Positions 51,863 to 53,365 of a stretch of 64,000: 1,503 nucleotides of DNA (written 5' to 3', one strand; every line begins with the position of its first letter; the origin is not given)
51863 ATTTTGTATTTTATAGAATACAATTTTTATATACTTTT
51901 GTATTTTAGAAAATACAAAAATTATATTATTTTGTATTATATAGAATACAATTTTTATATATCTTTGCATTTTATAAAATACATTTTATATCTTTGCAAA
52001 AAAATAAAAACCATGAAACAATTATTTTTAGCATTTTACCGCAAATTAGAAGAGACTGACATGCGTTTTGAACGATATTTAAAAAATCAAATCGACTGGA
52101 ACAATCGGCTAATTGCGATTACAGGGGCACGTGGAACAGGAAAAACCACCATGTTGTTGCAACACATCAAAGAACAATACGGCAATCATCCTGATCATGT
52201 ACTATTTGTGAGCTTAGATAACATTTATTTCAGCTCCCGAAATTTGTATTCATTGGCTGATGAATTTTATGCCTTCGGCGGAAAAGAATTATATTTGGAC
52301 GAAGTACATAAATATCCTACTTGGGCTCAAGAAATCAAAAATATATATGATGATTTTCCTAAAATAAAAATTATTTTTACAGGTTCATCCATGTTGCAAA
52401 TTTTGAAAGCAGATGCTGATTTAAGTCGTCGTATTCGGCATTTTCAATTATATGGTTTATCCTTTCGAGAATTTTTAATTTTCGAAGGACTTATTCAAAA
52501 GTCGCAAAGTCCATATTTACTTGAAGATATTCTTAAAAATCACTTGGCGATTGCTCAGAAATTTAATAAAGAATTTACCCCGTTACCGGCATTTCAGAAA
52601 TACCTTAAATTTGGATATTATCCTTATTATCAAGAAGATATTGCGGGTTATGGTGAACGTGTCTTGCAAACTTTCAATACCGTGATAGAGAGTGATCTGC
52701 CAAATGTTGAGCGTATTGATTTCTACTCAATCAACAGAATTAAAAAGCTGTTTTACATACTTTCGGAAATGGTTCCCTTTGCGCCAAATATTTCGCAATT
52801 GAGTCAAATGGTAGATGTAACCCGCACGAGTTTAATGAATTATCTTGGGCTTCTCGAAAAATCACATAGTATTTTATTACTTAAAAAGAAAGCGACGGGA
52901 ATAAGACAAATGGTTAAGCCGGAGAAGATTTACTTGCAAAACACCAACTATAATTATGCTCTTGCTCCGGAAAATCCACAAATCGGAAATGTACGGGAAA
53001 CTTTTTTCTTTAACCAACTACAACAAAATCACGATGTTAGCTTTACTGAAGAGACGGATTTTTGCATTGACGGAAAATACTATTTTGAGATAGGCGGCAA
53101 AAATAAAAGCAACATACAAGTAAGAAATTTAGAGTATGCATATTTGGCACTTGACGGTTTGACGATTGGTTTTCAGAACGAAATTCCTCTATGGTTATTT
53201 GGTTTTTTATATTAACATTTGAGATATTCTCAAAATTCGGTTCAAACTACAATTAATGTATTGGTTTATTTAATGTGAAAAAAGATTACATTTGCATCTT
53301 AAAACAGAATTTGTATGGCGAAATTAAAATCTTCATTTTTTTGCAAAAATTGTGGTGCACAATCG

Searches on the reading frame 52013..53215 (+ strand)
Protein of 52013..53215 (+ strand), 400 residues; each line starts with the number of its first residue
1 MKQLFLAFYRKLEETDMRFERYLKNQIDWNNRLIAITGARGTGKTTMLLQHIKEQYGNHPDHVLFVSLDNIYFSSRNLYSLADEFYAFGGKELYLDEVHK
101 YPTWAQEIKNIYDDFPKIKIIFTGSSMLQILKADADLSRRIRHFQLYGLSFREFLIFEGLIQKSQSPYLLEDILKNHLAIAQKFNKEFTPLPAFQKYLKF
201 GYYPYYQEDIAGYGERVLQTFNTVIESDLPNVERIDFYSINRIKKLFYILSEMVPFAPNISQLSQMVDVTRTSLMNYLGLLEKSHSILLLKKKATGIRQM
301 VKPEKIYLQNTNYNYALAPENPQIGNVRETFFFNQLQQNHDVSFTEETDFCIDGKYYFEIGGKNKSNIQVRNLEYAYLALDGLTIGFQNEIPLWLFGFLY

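Call 10: search_protein_families(library=pfam, proteins=[window:52013-53215:+], max_evalue=0.001)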
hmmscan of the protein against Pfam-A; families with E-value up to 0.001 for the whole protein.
window:52013-53215:+ (400 aa): 5 families
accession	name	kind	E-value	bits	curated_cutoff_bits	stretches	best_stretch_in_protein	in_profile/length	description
PF13173.12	AAA_14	-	3.6e-30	105.1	27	1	30-155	1-129/129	AAA domain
PF13401.12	AAA_22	-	7.3e-05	23.5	27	1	31-79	5-51/130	AAA domain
PF25199.1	nSTAND_NTPase5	-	0.00021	21.6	34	1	15-81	25-93/145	Novel STAND NTPase 5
PF06745.19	ATPase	-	0.00023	21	26.6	1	31-70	19-58/231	KaiC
PF13635.12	DUF4143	-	0.00043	20.5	28.1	0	239-341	12-123/160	Domain of unknown function (DUF4143)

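Call 11: find_homologous_proteins(query=window:52013-53215:+, max_evalue=1e-10)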
Query window:52013-53215:+ (400 aa): 8000 proteins with E <= 1e-10 among 8000 candidates; the best 120 are listed.
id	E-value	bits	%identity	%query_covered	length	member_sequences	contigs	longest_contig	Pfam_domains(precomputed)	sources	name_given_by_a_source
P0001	2.0e-266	901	100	100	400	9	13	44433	PF13173.13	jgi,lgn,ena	-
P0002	1.3e-254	862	94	100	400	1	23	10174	PF13173.13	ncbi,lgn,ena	-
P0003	6.6e-233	791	85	100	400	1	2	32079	PF13173.13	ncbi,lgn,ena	-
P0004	1.7e-232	790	85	100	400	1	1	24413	PF13173.13,PF13635.13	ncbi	-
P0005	7.0e-231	784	84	100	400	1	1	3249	PF13173.13,PF13635.13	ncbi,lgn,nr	ncbi:ATPase AAA [Bacteroidia bacterium]|nr:ATPase AAA [Bacteroidia bacterium]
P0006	7.2e-231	784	85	100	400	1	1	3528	PF13173.13,PF13635.13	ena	-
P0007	1.0e-230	784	84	100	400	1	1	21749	PF13173.13,PF13635.13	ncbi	-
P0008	2.9e-230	782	85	100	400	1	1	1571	PF13173.13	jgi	jgi:predicted AAA+ superfamily ATPase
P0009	6.7e-230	781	84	100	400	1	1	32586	PF13173.13,PF13635.13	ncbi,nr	ncbi:ATPase AAA [Bacteroidia bacterium]|nr:ATPase AAA [Bacteroidia bacterium]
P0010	1.7e-229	780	84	100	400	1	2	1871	PF13173.13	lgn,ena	-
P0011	2.0e-229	779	84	100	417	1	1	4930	PF13173.13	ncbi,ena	-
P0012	3.3e-229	779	84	100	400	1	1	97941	PF13173.13,PF13635.13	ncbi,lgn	-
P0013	3.5e-229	779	84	100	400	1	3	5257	PF13173.13,PF13635.13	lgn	-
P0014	5.4e-229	778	85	100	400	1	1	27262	PF13173.13,PF13635.13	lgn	-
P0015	5.9e-229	778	85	100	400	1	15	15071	PF13173.13,PF13635.13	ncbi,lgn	-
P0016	6.7e-229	778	85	100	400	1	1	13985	PF13173.13,PF13635.13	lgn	-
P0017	6.8e-229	778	84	100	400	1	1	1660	PF13173.13,PF13635.13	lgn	-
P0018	7.3e-229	778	85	100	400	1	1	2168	PF13173.13,PF13635.13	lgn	-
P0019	7.9e-229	777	84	100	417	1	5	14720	PF13173.13,PF13635.13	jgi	-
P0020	7.9e-229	777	84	100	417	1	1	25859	PF13173.13,PF13635.13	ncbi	-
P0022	1.5e-228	777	84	100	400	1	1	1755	PF13173.13,PF13635.13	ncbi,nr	ncbi:MAG: AAA family ATPase [Porphyromonadaceae bacterium]|nr:AAA family ATPase [Porphyromonadaceae 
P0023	4.8e-228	775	84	100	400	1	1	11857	PF13173.13,PF13635.13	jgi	jgi:predicted AAA+ superfamily ATPase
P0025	5.8e-228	775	85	100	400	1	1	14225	PF13173.13,PF13635.13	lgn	-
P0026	1.4e-227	773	84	100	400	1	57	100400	PF13173.13,PF13635.13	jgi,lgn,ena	jgi:hypothetical protein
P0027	1.4e-227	773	84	100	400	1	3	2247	PF13173.13,PF13635.13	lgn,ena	-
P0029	2.6e-227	773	84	99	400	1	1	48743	PF13173.13,PF13635.13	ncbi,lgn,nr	ncbi:ATPase AAA [Bacteroidia bacterium]|nr:ATPase AAA [Bacteroidia bacterium]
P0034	1.1e-225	767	82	100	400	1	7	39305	PF13173.13,PF13635.13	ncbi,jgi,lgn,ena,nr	ncbi:MAG: AAA family ATPase [Proteiniphilum sp.]|nr:AAA family ATPase [Proteiniphilum sp.]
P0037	4.7e-225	765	84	100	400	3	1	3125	PF13173.13,PF13635.13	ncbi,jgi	jgi:predicted AAA+ superfamily ATPase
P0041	1.6e-224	763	82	100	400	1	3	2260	PF13173.13,PF13635.13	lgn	-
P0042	1.7e-224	763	82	100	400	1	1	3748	PF13173.13,PF13635.13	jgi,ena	-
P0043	1.7e-224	763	82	100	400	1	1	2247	PF13173.13,PF13635.13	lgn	-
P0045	2.1e-224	763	82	100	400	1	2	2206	PF13173.13,PF13635.13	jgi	-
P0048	7.5e-224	761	82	100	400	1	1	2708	PF13173.13,PF13635.13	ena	-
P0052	4.6e-223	759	82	100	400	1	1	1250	PF13173.13,PF13635.13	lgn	-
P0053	7.0e-223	758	82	100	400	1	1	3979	PF13173.13,PF13635.13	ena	-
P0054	1.2e-222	757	81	100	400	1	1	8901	PF13173.13,PF13635.13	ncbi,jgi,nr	ncbi:MAG: AAA family ATPase [Tannerella sp.]|jgi:predicted AAA+ superfamily ATPase|nr:AAA family ATP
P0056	1.9e-222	757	81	100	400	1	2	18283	PF13173.13,PF13635.13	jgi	-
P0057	2.4e-222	756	81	100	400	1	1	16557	PF13173.13,PF13635.13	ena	-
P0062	5.8e-222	755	81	100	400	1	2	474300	PF13173.13,PF13635.13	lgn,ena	-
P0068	1.3e-221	754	81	100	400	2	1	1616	PF13173.13,PF13635.13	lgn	-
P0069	1.6e-221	753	81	100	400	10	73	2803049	PF13173.13,PF13635.13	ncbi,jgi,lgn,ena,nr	ncbi:MAG: ATP-binding protein [Paludibacter sp.]|jgi:predicted AAA+ superfamily ATPase|nr:ATP-bindin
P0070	1.7e-221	753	81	100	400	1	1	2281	PF13173.13,PF13635.13,PF20720.4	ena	-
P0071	2.0e-221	753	81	100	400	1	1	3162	PF13173.13,PF13635.13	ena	-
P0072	2.1e-221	753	81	100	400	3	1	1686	PF13173.13,PF13635.13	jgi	jgi:predicted AAA+ superfamily ATPase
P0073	2.5e-221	753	81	100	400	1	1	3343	PF13173.13,PF13635.13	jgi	-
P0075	4.0e-221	752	81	100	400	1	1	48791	PF13173.13,PF13635.13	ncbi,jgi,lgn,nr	ncbi:MAG: AAA family ATPase [Flavobacteriaceae bacterium]|jgi:predicted AAA+ superfamily ATPase|nr:A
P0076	4.1e-221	752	81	100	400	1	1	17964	PF13173.13,PF13635.13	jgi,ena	-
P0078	4.8e-221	752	81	100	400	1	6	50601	PF13173.13,PF13635.13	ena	-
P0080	5.7e-221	752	81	100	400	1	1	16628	PF13173.13,PF13635.13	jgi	jgi:predicted AAA+ superfamily ATPase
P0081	7.1e-221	751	81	100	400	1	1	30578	PF13173.13,PF13635.13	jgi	jgi:predicted AAA+ superfamily ATPase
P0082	9.4e-221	751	81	100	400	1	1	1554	PF13173.13,PF13635.13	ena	-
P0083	1.2e-220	751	82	100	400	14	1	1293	PF13173.13,PF06745.20,PF13635.13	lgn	-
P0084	1.8e-220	750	81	100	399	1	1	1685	PF13173.13,PF13635.13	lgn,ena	-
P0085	2.3e-220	750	80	100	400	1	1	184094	PF13173.13,PF13635.13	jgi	-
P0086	2.4e-220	750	81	100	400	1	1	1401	PF13173.13,PF13635.13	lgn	-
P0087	2.5e-220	750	80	100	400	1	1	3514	PF13173.13,PF13635.13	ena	-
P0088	2.7e-220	749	81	100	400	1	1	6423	PF13173.13,PF13635.13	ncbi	-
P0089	4.2e-220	749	80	100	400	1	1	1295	PF13173.13,PF13635.13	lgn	-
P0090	4.8e-220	749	81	100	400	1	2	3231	PF13173.13,PF13635.13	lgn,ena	-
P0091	7.4e-220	748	81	100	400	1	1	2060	PF13173.13,PF13635.13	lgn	-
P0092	8.1e-220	748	80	100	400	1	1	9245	PF13173.13,PF13635.13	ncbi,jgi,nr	ncbi:MAG: AAA family ATPase [Prevotellaceae bacterium]|jgi:predicted AAA+ superfamily ATPase|nr:AAA 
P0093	9.0e-220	748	81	100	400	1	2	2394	PF13173.13,PF13635.13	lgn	-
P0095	1.8e-219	747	81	100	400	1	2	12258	PF13173.13,PF13635.13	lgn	-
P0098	3.3e-219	746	81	100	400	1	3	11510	PF13173.13,PF13635.13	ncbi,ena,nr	ncbi:MAG: ATP-binding protein [Bacteroidales bacterium]|nr:ATP-binding protein [Bacteroidales bacter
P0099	3.4e-219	746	81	100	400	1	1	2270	PF13173.13,PF13635.13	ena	-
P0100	5.1e-219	745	80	100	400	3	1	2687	PF13173.13,PF13635.13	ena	-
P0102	6.4e-219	745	80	100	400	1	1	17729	PF13173.13,PF13635.13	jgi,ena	-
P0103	8.7e-219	744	80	100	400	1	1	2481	PF13173.13,PF13635.13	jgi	jgi:predicted AAA+ superfamily ATPase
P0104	8.9e-219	744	80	100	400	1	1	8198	PF13173.13,PF13635.13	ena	-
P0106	1.1e-218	744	81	100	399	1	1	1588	PF13173.13,PF13635.13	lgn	-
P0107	1.3e-218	744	79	100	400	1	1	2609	PF13173.13,PF13635.13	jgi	jgi:predicted AAA+ superfamily ATPase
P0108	1.4e-218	744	82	100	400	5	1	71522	PF13173.13,PF13635.13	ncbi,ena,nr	ncbi:MAG: ATPase [Bacteroidetes bacterium]|nr:MAG: ATPase [Bacteroidota bacterium]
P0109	1.4e-218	744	80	100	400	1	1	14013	PF13173.13,PF13635.13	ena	-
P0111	2.6e-218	743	79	100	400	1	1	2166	PF13173.13,PF13635.13,PF20720.4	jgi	jgi:predicted AAA+ superfamily ATPase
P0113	4.4e-218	742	80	100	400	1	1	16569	PF13173.13,PF13635.13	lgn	-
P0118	8.7e-218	741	80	100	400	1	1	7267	PF13173.13,PF13635.13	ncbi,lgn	-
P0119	9.0e-218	741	80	100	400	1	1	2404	PF13173.13,PF13635.13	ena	-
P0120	9.9e-218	741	80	100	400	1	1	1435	PF13173.13,PF13635.13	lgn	-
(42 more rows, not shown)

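Call 12: find_related_loci(query=window:52013-53215:+, collection=genome_contigs, flank=4000)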
Query window:52013-53215:+ (400 aa) in genome_contigs; peptide patterns used: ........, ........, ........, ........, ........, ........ (x = any residue, [..] = any of these).
255 stretches matched a pattern; 144 encode a relative of the query (tblastn E <= 1e-3); the best 80 are kept; 79 distinct loci.
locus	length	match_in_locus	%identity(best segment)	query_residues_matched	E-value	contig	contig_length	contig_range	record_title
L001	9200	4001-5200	85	1-400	0e+0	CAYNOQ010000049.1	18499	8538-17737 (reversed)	MAG TPA_asm: uncultured Mariniphaga sp. isolate binchicken_co39_222 genome assembly, contig: NODE_7288_length_18499_cov_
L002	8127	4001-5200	81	1-400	0e+0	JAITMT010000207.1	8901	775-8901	MAG: Tannerella sp. isolate Pmx449_bin3 k119_428157, whole genome shotgun sequence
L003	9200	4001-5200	85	1-400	0e+0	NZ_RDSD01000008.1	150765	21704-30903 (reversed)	Proteiniphilum sp. X52 NODE_8_length_150765_cov_87.7071, whole genome shotgun sequence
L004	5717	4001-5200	84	1-400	0e+0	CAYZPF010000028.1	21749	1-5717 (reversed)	MAG TPA_asm: uncultured Muribaculaceae bacterium isolate binchicken_co173_43 genome assembly, contig: NODE_8173_length_2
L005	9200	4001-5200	84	1-400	0e+0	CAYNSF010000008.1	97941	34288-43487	MAG TPA_asm: uncultured Aureispira sp. isolate SRP344714_co1_14 genome assembly, contig: NODE_519_length_97941_cov_7.814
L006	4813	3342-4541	84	1-400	0e+0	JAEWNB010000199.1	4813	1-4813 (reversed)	MAG: Bacteroidetes bacterium isolate OH_PDB_151 k127_340221, whole genome shotgun sequence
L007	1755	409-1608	84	1-400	0e+0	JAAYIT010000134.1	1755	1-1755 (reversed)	MAG: Porphyromonadaceae bacterium isolate AS10tlH2TH_144 107528_AS10, whole genome shotgun sequence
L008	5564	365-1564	83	1-400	0e+0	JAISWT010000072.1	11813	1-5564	MAG: Prevotellaceae bacterium isolate Nc350_bin145 k119_991518, whole genome shotgun sequence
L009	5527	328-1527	82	1-400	0e+0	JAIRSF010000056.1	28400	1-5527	MAG: Tannerella sp. isolate Ct408_bin163 k119_4808867, whole genome shotgun sequence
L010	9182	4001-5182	84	7-400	0e+0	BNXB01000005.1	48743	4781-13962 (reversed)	Bacteroidia bacterium PG1894_155 DNA, sequence005, whole genome shotgun sequence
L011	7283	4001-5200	82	1-400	0e+0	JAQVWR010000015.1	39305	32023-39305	MAG: Proteiniphilum sp. isolate STF2_107 NODE_2067_length_39305_cov_19.819593_Sandtown_F2, whole genome shotgun sequence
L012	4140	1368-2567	82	1-400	0e+0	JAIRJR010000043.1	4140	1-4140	MAG: Tannerella sp. isolate Aly426_bin3 k119_93761, whole genome shotgun sequence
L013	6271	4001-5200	81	1-400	0e+0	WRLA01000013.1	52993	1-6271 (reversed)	MAG: Bacteroidales bacterium isolate Th196P3bin138 Ga0099364_10000811, whole genome shotgun sequence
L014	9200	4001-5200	78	1-400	0e+0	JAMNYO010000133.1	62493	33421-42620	MAG: Bacteroidetes bacterium isolate Bin_28 Bin_28_scaffold_265, whole genome shotgun sequence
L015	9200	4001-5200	78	1-400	0e+0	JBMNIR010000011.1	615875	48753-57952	MAG: Fermentimonas sp. isolate SBF912LR0HQ0186 contig_59207, whole genome shotgun sequence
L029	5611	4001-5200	79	1-400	0e+0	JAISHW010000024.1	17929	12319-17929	MAG: Lentimicrobiaceae bacterium isolate Hm464_bin3 k119_1099430, whole genome shotgun sequence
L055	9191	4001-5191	46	1-400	2e-116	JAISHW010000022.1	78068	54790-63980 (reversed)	MAG: Lentimicrobiaceae bacterium isolate Hm464_bin3 k119_2026418, whole genome shotgun sequence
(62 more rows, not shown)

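Call 17: search_solved_structures(query=window:52013-53215:+, max_evalue=1, show_alignments=2)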
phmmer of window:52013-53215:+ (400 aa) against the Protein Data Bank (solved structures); distinct sequences matched with E-value up to 1: 26.
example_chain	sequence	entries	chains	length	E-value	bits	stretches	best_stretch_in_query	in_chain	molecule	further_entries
4dug_A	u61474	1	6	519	0.2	14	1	31-104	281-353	Circadian clock protein kinase kaiC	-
7dyk_A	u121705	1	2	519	0.3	13.4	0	31-105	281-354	Circadian clock protein kinase KaiC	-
8wve_A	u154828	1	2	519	0.32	13.3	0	31-104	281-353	Circadian clock oscillator protein KaiC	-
4ijm_A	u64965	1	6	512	0.33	13.2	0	31-104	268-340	Circadian clock protein kinase KaiC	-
8wv8_A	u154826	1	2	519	0.34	13.2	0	31-104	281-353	Circadian clock oscillator protein KaiC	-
7x1y_A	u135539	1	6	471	0.35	13.2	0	31-105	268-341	Circadian clock oscillator protein KaiC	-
7dye_A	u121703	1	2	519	0.36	13.1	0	31-105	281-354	Circadian clock protein kinase KaiC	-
3k0a_A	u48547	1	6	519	0.36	13.1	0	31-105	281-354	Circadian clock protein kinase KaiC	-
7s65_A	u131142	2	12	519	0.36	13.1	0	31-104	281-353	Circadian clock protein kinase KaiC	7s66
3k0e_A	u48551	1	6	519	0.36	13.1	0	31-104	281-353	Circadian clock protein kinase KaiC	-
3jzm_A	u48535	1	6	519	0.36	13.1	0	31-104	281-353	Circadian clock protein kinase kaiC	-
1u9i_A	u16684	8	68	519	0.36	13.1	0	31-104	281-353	KaiC | Circadian clock protein kinase kaiC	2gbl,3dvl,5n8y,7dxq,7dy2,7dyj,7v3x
9kjx_B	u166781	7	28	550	0.36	13.1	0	97-177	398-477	AAA family ATPase | Retron I-A effector PtuA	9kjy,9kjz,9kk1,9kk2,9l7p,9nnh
3k0f_A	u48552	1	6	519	0.36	13.1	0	31-104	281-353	Circadian clock protein kinase KaiC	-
1tf7_A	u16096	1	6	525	0.37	13.1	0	31-104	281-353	KaiC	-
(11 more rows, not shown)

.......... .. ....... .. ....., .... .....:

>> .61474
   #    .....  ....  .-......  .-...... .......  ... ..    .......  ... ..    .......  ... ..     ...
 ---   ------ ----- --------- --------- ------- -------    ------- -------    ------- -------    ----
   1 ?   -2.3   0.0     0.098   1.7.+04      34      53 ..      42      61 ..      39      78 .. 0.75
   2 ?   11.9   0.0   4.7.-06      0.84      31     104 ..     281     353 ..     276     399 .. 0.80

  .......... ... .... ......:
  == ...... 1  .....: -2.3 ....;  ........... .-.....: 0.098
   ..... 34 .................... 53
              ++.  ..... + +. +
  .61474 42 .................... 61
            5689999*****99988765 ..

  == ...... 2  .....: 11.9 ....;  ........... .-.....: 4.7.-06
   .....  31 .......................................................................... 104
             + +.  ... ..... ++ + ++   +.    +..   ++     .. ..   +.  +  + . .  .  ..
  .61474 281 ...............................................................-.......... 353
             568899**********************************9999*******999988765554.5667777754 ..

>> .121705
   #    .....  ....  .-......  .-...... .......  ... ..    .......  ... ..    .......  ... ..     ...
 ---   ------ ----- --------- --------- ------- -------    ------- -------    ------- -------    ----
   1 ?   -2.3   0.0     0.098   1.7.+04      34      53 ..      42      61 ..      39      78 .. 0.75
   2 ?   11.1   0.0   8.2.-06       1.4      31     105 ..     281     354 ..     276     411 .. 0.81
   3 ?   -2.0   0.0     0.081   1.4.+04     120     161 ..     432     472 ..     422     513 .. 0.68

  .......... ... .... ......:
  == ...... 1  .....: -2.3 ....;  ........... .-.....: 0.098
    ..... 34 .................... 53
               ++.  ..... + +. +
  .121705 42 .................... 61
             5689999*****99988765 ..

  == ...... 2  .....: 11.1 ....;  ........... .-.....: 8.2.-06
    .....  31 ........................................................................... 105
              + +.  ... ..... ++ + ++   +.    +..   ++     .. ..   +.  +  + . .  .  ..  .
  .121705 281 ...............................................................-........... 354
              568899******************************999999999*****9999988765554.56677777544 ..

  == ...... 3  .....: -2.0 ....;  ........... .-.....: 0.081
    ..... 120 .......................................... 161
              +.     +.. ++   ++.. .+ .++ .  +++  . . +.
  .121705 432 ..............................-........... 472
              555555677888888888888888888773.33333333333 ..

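Call 18: search_protein_families(library=padloc, proteins=[window:52013-53215:+], max_evalue=0.01)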
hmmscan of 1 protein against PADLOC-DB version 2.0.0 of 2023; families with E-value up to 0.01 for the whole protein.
window:52013-53215:+ (400 aa): 11 families
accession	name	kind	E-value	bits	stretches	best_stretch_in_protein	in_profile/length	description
PDLC04787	PDC-S01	-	6.8e-27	92.4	1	22-351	16-343/412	-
PDLC04789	PDC-S01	-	1.3e-26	91.5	1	20-309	3-266/375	-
PDLC04790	PDC-S01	-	7.2e-17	59.2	1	30-343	26-332/422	-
PDLC04786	PDC-S01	-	1.6e-10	38.3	1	30-160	15-159/439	-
PDLC04788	PDC-S01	-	1.5e-09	35.3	1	34-188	22-176/448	-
PDLC04791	PDC-S01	-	8.5e-09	32.6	1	23-132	10-127/395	-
PDLC04792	PDC-S01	-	4.2e-07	26.9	1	20-204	11-197/452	-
PDLC04140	mad8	-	0.00011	19.8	1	26-83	19-58/314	mads_8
PDLC00290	PtuA1|PtuA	-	0.0031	14.9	1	23-58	15-49/414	AAA ATPase domain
PDLC00279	PtuA1|PtuA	-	0.0071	13.5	0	19-49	14-44/416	AAA ATPase domain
PDLC00298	PtuA1|PtuA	-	0.0092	13.1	0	19-48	11-40/423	AAA ATPase domain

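Call 19: search_protein_families(library=ncbifam, proteins=[window:52013-53215:+], max_evalue=0.01)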
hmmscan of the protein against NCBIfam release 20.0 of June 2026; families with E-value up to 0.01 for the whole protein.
window:52013-53215:+ (400 aa): 4 families
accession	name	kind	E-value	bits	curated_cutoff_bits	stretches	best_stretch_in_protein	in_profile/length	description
NF045780.1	TrlF_fam_ATP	equivalog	0.00018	20.3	350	1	21-109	298-379/944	TrlF family AAA-like ATPase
NF047389.1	ATPase_Sll1717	subfamily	0.00048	19.4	75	1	27-180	27-180/454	P-loop ATPase, Sll1717 family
NF053713.1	helicas_STM2767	equivalog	0.002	16.6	550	1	30-86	188-243/665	STM2767 family DEAD/DEAH box helicase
TIGR00235.1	udk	equivalog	0.0083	15.8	220.3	0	32-78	7-50/207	uridine kinase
